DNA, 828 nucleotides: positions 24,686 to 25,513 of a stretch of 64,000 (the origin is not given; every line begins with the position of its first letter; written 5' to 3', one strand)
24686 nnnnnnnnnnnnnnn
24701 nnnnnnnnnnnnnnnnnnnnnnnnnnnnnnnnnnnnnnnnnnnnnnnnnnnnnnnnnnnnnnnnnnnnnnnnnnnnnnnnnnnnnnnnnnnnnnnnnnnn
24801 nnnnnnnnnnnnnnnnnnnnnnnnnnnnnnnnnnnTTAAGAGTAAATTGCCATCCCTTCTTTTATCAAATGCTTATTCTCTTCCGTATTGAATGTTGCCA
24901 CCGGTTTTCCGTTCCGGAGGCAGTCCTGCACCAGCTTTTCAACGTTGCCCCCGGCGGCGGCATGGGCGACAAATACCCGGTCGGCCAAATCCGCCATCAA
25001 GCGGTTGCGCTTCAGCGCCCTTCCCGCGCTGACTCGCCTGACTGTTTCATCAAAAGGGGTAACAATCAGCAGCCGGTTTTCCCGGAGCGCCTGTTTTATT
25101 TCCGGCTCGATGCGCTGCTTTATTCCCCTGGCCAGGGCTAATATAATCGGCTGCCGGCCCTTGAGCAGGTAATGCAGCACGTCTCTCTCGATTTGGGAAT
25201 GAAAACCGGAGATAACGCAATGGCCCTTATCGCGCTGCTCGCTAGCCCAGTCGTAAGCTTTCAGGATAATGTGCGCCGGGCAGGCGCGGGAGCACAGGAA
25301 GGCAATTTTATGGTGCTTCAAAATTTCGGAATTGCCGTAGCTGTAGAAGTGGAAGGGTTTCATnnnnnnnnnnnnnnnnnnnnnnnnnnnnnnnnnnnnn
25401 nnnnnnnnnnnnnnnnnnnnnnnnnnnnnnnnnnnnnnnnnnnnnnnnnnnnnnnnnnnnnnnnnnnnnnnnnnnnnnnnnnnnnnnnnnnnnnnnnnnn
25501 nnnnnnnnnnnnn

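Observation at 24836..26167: Four overlapping small genes (DUF2283, DUF433, DUF5615 PIN-like, DprA/Smf-like Rossmann): candidate undescribed TA/defence cassette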

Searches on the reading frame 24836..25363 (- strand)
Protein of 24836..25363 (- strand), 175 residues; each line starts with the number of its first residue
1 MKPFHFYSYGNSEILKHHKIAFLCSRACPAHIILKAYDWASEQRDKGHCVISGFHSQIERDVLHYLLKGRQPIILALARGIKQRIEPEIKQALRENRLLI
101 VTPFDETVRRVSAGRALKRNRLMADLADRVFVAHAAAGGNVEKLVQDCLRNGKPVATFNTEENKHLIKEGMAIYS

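Call 3: search_protein_families(library=pfam, proteins=[window:24836-25363:-], max_evalue=0.01)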
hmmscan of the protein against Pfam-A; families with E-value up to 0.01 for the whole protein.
window:24836-25363:- (175 aa): 1 family
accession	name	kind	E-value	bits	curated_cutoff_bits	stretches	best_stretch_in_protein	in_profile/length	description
PF02481.21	DNA_processg_A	-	6.6e-12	45.5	29.6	1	2-160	27-189/212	DNA recombination-mediator protein A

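Call 4: search_protein_families(library=ncbifam, proteins=[window:24836-25363:-], max_evalue=0.01)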
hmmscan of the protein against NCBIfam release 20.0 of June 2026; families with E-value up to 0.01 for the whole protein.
window:24836-25363:- (175 aa): 1 family
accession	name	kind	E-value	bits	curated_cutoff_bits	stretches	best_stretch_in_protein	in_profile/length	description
TIGR00732.1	dprA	equivalog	6e-10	38.7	191.15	1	3-137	30-166/220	DNA-processing protein DprA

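Call 5: search_protein_families(library=padloc, proteins=[window:24836-25363:-], max_evalue=0.1)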
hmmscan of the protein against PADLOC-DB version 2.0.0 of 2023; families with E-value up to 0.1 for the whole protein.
window:24836-25363:- (175 aa): 3 families
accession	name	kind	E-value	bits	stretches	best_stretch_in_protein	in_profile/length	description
PDLC03927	PsyrA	-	1.2e-18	65.5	1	3-172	117-291/398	-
PDLC03961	ShosA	-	1.1e-06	26.2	1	2-165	99-266/303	-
PDLC02997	ShosA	-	0.024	11.9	1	3-130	116-245/327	-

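Call 6: find_encoding_contigs(protein=window:24836-25363:-, flank=10000, max_places=10)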
Protein window:24836-25363:- (175 aa): 1 contig read that carries it; 1 place shown.
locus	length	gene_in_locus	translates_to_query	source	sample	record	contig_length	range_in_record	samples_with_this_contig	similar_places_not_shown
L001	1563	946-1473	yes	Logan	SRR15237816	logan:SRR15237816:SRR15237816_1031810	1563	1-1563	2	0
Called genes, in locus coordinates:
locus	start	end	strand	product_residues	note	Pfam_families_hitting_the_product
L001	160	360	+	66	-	PF10049:DUF2283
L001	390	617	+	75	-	PF04255:DUF433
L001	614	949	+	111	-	PF18480:DUF5615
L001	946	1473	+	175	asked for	PF02481:DNA_processg_A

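Call 7: find_homologous_proteins(query=window:24836-25363:-, max_evalue=0.001)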
Query window:24836-25363:- (175 aa): 2406 proteins with E <= 0.001 among 2641 candidates; the best 120 are listed.
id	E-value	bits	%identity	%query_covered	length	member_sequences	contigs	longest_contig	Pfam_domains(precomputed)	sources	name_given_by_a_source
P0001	2.5e-109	381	97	100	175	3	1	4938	PF02481.22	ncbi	-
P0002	1.6e-97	342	87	99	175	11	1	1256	PF02481.22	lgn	-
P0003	2.1e-79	283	71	97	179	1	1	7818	PF02481.22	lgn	-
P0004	5.1e-79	282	69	99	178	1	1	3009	PF02481.22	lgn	-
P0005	2.0e-76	273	68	98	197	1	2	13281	PF02481.22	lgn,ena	-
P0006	2.4e-76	273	68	97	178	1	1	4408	PF02481.22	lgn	-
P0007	6.2e-76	272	67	99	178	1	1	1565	PF02481.22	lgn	-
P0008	3.1e-74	266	66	99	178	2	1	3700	PF02481.22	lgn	-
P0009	1.0e-73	265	65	99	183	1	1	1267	PF02481.22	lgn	-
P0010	3.2e-73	263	70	94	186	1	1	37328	PF02481.22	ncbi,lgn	-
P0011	3.8e-73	263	69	94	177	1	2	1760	PF02481.22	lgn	-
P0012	5.4e-69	249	67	94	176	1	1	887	PF02481.22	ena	-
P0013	4.5e-67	243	68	90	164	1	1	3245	PF02481.22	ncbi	ncbi:MAG: DNA-processing protein DprA [bacterium]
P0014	4.3e-66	240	62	100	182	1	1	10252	PF02481.22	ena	-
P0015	6.1e-66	239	70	86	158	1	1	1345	PF02481.22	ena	-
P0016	5.9e-65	236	59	98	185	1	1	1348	PF02481.22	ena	-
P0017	1.9e-64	234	67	86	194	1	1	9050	PF02481.22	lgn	-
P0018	2.0e-64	234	63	95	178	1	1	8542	PF02481.22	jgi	-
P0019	3.4e-64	234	62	93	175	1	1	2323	PF02481.22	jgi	-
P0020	5.1e-64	233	60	95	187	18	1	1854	PF02481.22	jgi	-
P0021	5.2e-64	233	61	96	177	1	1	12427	PF02481.22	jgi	-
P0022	8.7e-64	232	67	86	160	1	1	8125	PF02481.22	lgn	-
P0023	9.0e-64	232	68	85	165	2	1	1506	PF02481.22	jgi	-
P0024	1.0e-63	232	67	86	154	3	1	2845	PF02481.22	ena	-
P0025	2.2e-63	231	65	87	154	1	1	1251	PF02481.22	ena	-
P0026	2.3e-63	231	68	86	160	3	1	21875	PF02481.22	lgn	-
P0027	3.2e-63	231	65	90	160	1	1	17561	PF02481.22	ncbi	ncbi:MAG: DNA-processing protein DprA [Candidatus Brocadiaceae bacterium]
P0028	3.9e-63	230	68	86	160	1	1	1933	PF02481.22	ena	-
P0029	4.4e-63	230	64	86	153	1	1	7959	PF02481.22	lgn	-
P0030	1.3e-62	229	65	89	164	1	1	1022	PF02481.22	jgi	jgi:predicted Rossmann fold nucleotide-binding protein DprA/Smf involved in DNA uptake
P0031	1.6e-62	228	68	86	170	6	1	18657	PF02481.22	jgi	-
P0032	1.6e-62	228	64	90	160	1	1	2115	PF02481.22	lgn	-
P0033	1.7e-62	228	64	91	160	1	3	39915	PF02481.22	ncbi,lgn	-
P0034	2.0e-62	228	68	87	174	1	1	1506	PF02481.22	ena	-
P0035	2.6e-62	228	60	97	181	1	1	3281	PF02481.22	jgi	-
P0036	3.2e-62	227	67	86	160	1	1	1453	PF02481.22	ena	-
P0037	3.8e-62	227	58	95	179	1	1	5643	PF02481.22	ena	-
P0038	5.3e-62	227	57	95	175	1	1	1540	PF02481.22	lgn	-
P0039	6.0e-62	226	64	89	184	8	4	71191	PF02481.22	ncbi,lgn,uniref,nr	ncbi:MAG: hypothetical protein HBSAPP01_08200 [Candidatus Brocadia sapporoensis]|uniref:DNA-processi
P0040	9.3e-62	226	62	90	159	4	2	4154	PF02481.22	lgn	-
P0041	1.9e-61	225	66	86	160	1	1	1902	PF02481.22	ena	-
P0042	1.9e-61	225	65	86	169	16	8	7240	PF02481.22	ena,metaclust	metaclust:\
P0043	2.0e-61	225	61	95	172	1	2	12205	PF02481.22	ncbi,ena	ncbi:MAG: DNA-processing protein DprA [Nitrospinota bacterium]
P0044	4.5e-61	224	59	95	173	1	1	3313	PF02481.22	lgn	-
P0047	5.5e-61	223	62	90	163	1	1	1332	PF02481.22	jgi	jgi:predicted Rossmann fold nucleotide-binding protein DprA/Smf involved in DNA uptake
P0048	7.1e-61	223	61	94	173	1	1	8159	PF02481.22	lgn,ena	-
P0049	1.5e-60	222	61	95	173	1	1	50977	PF02481.22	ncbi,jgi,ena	-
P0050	1.7e-60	222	64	86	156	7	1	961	PF02481.22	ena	-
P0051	1.7e-60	222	63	86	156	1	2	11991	PF02481.22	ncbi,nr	ncbi:MAG: DNA-binding protein [Nitrospinae bacterium]|nr:DNA-binding protein [Nitrospinota bacterium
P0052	1.7e-60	222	58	97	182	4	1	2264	PF02481.22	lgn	-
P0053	2.1e-60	221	58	95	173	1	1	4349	PF02481.22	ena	-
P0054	2.2e-60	221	58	95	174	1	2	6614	PF02481.22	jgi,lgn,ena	-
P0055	2.5e-60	221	67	82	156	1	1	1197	PF02481.22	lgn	-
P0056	2.9e-60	221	67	86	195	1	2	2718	PF02481.22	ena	-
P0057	3.3e-60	221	70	81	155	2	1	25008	PF02481.22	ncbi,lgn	-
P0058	3.3e-60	221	59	93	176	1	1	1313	PF02481.22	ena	-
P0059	3.3e-60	221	58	95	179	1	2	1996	PF02481.22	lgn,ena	-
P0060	4.9e-60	220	62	88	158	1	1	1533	PF02481.22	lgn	-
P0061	7.7e-60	220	60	94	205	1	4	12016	PF02481.22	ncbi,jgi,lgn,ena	-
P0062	7.8e-60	219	66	86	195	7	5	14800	PF02481.22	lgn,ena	-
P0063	8.3e-60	219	66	85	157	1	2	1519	PF02481.22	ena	-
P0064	8.5e-60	219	66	83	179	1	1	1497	PF02481.22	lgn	-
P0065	1.1e-59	219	63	86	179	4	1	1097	PF02481.22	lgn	-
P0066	1.4e-59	219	64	86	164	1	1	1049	PF02481.22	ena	-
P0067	1.5e-59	219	62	88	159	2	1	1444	PF02481.22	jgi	-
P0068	1.5e-59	219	58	96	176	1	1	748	PF02481.22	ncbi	-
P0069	1.6e-59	218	56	97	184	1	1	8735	PF02481.22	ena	-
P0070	1.9e-59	218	59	95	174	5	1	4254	PF02481.22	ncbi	-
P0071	3.3e-59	217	62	88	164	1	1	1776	PF02481.22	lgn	-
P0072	3.7e-59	217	63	85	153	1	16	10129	PF02481.22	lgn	-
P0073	4.0e-59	217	66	80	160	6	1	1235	PF02481.22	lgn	-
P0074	4.7e-59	217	63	86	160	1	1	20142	PF02481.22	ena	-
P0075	6.3e-59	217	62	88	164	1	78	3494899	PF02481.22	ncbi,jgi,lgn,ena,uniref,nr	ncbi:MAG: DNA-binding protein [Candidatus Brocadia carolinensis]|uniref:DNA-binding protein n=1 Tax=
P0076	6.7e-59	216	64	83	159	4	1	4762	PF02481.22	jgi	jgi:predicted Rossmann fold nucleotide-binding protein DprA/Smf involved in DNA uptake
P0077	7.5e-59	216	59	94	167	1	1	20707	PF02481.22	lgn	-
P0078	8.8e-59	216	58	99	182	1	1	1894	PF02481.22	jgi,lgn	-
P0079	9.0e-59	216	58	93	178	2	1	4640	PF02481.22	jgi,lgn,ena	-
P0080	1.1e-58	216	63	89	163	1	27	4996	PF02481.22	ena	-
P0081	1.2e-58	216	63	89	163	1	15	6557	PF02481.22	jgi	-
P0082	1.2e-58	216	60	94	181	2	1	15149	PF02481.22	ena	-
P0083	1.4e-58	215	62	87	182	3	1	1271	PF02481.22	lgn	-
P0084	1.6e-58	215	59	97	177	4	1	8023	PF02481.22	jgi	-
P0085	1.6e-58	215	58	95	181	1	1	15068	PF02481.22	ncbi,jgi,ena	-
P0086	3.4e-58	214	62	93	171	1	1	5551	PF02481.22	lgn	-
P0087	4.4e-58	214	57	92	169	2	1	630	PF02481.22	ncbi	-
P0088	4.8e-58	214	63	89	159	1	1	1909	PF02481.22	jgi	-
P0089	5.1e-58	214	57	93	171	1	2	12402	PF02481.22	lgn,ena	-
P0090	5.6e-58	213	63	87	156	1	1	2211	PF02481.22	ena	-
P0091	6.4e-58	213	61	92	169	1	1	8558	PF02481.22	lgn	-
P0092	8.9e-58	213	62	86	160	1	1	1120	PF02481.22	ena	-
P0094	1.4e-57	212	64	85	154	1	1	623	PF02481.22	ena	-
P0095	1.4e-57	212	59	90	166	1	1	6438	PF02481.22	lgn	-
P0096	1.6e-57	212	60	93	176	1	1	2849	PF02481.22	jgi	jgi:predicted Rossmann fold nucleotide-binding protein DprA/Smf involved in DNA uptake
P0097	1.6e-57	212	65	80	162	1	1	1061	PF02481.22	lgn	-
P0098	1.6e-57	212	63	85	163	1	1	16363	PF02481.22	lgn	-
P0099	1.9e-57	212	59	91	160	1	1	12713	PF02481.22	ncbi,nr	ncbi:DNA-binding protein [Candidatus Desantisbacteria bacterium]|nr:DNA-binding protein [Candidatus 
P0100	2.0e-57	212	57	99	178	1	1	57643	PF02481.22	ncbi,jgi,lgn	-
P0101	2.4e-57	211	62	86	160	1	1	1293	PF02481.22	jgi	-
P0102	2.4e-57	211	62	86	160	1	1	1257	PF02481.22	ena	-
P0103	2.5e-57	211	58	95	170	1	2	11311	PF02481.22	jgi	jgi:hypothetical protein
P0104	2.6e-57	211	61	93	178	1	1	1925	PF02481.22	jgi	-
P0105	2.9e-57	211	58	93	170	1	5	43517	PF02481.22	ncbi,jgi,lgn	jgi:predicted Rossmann fold nucleotide-binding protein DprA/Smf involved in DNA uptake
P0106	3.1e-57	211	62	89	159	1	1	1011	PF02481.22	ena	-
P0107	3.2e-57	211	65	82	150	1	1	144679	PF02481.22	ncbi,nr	ncbi:MAG: DNA-binding protein [Candidatus Kuenenia sp.]|nr:DNA-binding protein [Candidatus Kuenenia 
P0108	4.2e-57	211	57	93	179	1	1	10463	PF02481.22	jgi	-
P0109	4.3e-57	211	62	86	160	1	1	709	PF02481.22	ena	-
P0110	4.3e-57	211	61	89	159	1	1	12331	PF02481.22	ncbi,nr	ncbi:MAG: DNA-binding protein [Candidatus Brocadiaceae bacterium]|nr:DNA-binding protein [Candidatus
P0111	4.4e-57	211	60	89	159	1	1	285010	PF02481.22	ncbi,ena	-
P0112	4.4e-57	211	60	92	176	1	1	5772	PF02481.22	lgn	-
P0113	4.4e-57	211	60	87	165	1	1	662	PF02481.22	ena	-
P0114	4.6e-57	210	60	93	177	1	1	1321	PF02481.22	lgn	-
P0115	5.0e-57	210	65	81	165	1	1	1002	PF02481.22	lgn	-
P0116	5.5e-57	210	59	95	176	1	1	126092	PF02481.22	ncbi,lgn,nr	ncbi:MAG: DNA-binding protein [Bacteroidota bacterium]|nr:DNA-binding protein [Bacteroidota bacteriu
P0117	5.6e-57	210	60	94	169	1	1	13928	PF02481.22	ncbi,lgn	-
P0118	5.8e-57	210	62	86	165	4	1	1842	PF02481.22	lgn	-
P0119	6.2e-57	210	57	93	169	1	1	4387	PF02481.22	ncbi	-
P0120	6.2e-57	210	62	86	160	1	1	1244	PF02481.22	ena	-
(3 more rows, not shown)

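Call 9: find_related_loci(query=A1, collection=genome_contigs, flank=6000)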
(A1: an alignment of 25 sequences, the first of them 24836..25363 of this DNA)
Query A1 (175 aa) in genome_contigs; peptide patterns used: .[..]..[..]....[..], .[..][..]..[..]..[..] (x = any residue, [..] = any of these).
364 stretches matched a pattern; 300 encode a relative of the query (tblastn E <= 1e-3); the best 80 are kept; 80 distinct loci.
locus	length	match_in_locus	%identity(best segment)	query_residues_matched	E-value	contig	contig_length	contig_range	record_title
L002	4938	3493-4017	97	1-175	4e-116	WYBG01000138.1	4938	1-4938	MAG: Deltaproteobacteria bacterium isolate PRO9 k127_105134, whole genome shotgun sequence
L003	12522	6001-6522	87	1-174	1e-103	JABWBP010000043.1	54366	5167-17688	MAG: Calditrichaceae bacterium isolate MAG_33 scaffold_1227, whole genome shotgun sequence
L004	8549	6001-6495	70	10-174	3e-79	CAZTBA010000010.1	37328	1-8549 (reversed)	MAG TPA_asm: uncultured bacterium isolate SRP323688_co1_241 genome assembly, contig: NODE_2028_length_37328_cov_6.590105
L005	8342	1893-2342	67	10-159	4e-70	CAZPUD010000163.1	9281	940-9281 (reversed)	MAG TPA_asm: uncultured candidatus Brocadiaceae bacterium isolate SRP093185_co1_14 genome assembly, contig: NODE_5536_le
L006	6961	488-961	65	3-160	7e-70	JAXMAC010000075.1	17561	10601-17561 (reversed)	MAG: Candidatus Brocadiaceae bacterium isolate STL-AMX1 opera.44.fa-75, whole genome shotgun sequence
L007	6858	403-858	65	6-159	2e-69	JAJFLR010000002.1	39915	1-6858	MAG: Opitutales bacterium isolate OFTM360 OFTM360_1, whole genome shotgun sequence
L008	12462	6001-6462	64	3-158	1e-68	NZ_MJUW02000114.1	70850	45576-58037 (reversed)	Candidatus Brocadia sapporoensis strain 40 NODE_137_length_70850_cov_342.19, whole genome shotgun sequence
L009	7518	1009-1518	58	6-175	8e-69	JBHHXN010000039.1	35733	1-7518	MAG: bacterium isolate D_1_bin.48 NODE_210_length_35733_cov_10.696536, whole genome shotgun sequence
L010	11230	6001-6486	60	6-168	3e-67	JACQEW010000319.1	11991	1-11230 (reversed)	MAG: Nitrospinota bacterium isolate NC_groundwater_1031_Pr1_S-0.65um_41_11 Montesol18_Sp65_coassembly_scaffold_1372716,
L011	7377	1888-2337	63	6-155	3e-66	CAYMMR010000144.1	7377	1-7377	MAG TPA_asm: uncultured Nitrospinota bacterium isolate binchicken_co21_483 genome assembly, contig: NODE_10512_length_73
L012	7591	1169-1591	70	6-146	4e-66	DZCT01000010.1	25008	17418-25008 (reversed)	MAG TPA_asm: Desulfatirhabdium butyrativorans isolate SulCav_PC08_64_48_9 SulCav_PC08-64_1169_length_25008_cov_5.894401,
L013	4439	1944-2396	65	10-160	1e-65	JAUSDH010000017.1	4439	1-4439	MAG: Candidatus Brocadiaceae bacterium isolate E14_concoct.bin.99 E14_k141_1391162, whole genome shotgun sequence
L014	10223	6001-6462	60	22-175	4e-65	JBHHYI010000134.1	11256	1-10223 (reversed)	MAG: bacterium isolate Maj_2_bin.63 NODE_3251_length_11256_cov_25.158825, whole genome shotgun sequence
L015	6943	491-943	60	10-160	5e-65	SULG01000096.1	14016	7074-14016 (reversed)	MAG: Candidatus Jettenia ecosi isolate J2 contig00355, whole genome shotgun sequence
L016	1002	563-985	68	6-146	8e-70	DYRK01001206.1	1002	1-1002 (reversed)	MAG TPA_asm: Desulfatirhabdium butyrativorans isolate SulCav_GS10_10_47_57 SulCav_GS10_10_396353_length_1002_cov_45_7064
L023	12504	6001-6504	59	7-173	3e-63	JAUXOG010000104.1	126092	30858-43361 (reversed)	MAG: Bacteroidota bacterium isolate C1_metabat.bin.52 C1_k141_167360, whole genome shotgun sequence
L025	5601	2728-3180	59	10-160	9e-62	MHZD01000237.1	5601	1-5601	MAG: Planctomycetes bacterium RIFOXYC2_FULL_41_27 rifoxyc2_full_scaffold_6756, whole genome shotgun sequence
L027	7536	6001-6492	59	10-173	6e-62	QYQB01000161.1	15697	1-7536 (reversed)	MAG: bacterium isolate PowLak16_MAG13 c_000000165468, whole genome shotgun sequence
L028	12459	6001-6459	59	8-160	2e-61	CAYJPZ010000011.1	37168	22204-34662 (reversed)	MAG TPA_asm: uncultured candidatus Brocadiaceae bacterium isolate ERP124720_co1_183 genome assembly, contig: NODE_1539_l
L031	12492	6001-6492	55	7-170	7e-61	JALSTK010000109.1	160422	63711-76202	MAG: Calditrichia bacterium isolate 356-308_metabat2_scaf2bin.103 356-308_scaffold_33_c1, whole genome shotgun sequence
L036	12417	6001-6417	60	8-146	2e-59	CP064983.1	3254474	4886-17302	MAG: Bacteroidota bacterium isolate Fred_18-Q3-R57-64_BAT3C.517 chromosome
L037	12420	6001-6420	62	8-147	3e-59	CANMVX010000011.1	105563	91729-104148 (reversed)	MAG: Haliscomenobacteraceae bacterium isolate ZE-Jul18-90 genome assembly, contig: ZE-Jul18-C61, whole genome shotgun se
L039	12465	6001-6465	57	8-162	5e-59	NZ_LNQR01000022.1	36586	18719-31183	Candidatus Magnetominusculus xianensis strain HCH-1 contig022, whole genome shotgun sequence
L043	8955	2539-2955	61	8-146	9e-59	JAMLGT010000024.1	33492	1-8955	MAG: Chitinophagaceae bacterium isolate ACE_NR_BACT10 ACE_NR_BACT10_24, whole genome shotgun sequence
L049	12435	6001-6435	58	2-146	7e-58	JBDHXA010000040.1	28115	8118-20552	MAG: Chlorobiota bacterium isolate AS-MESO-3CA.163 NODE_7052_length_28115_cov_13.017155, whole genome shotgun sequence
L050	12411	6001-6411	60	10-146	5e-58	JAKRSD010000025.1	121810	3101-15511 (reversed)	MAG: Flavobacteriales bacterium isolate MS006 bin-006_24, whole genome shotgun sequence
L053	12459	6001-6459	57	8-164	8e-58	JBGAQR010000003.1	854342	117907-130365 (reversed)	MAG: Ferruginibacter sp. isolate MAG_AAO_H10.23 AAOH10-23_opera_contig_19, whole genome shotgun sequence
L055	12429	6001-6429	59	10-155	2e-57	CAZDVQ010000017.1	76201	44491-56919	MAG TPA_asm: uncultured Saprospiraceae bacterium isolate binchicken_co367_12 genome assembly, contig: NODE_57_length_762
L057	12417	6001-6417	60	8-146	7e-57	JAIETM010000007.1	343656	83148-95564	MAG: Chitinophagaceae bacterium isolate time.spades.CONCOCT.1kb_059 c_000000000004, whole genome shotgun sequence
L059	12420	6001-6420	60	8-147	6e-57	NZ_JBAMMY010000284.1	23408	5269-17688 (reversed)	Desulfobacterium sp. N47 k141_217, whole genome shotgun sequence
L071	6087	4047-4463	62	8-146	6e-56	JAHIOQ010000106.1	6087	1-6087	MAG: Candidatus Omnitrophota bacterium isolate KR13_S3.mb.139 KR13_S3.mb.139_k141_415585, whole genome shotgun sequence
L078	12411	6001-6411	57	9-145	1e-55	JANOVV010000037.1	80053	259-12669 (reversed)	MAG: Bacteroidota bacterium isolate VAR_35_metabat_555 VAR_35_k141_4915917, whole genome shotgun sequence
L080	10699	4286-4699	62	8-145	2e-55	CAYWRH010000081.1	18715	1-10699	MAG TPA_asm: uncultured Desulfatiglans sp. isolate SRP167436_co1_198 genome assembly, contig: NODE_4662_length_18715_cov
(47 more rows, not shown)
